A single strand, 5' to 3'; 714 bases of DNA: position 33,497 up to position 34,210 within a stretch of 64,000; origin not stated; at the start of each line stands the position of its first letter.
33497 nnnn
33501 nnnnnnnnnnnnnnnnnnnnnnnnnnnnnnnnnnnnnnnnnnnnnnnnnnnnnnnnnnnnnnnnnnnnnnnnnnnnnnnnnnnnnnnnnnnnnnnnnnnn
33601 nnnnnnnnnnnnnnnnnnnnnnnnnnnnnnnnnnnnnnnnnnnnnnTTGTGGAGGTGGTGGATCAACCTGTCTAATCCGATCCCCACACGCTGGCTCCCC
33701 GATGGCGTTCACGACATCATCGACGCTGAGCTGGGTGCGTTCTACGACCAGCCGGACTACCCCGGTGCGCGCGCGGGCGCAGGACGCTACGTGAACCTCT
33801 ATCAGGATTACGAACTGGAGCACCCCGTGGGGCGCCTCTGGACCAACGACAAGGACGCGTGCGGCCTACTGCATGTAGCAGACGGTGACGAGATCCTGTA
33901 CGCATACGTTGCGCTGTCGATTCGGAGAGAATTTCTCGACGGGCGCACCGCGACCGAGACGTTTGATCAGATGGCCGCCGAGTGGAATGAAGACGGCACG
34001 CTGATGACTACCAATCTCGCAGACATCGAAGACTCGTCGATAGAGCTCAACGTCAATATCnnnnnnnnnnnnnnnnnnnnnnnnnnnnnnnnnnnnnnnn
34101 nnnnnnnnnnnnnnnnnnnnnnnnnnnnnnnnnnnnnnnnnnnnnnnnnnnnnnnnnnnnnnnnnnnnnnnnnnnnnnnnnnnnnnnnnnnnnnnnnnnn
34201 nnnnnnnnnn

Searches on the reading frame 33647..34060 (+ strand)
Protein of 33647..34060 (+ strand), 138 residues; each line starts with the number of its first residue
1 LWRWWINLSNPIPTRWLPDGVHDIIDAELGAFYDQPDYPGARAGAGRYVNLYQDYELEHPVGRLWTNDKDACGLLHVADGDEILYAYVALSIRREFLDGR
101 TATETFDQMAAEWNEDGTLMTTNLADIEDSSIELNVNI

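Call 86: search_protein_families(library=pfam, proteins=[window:33647-34060:+], max_evalue=0.1)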
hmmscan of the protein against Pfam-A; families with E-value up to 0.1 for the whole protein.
window:33647-34060:+ (138 aa): 0 families
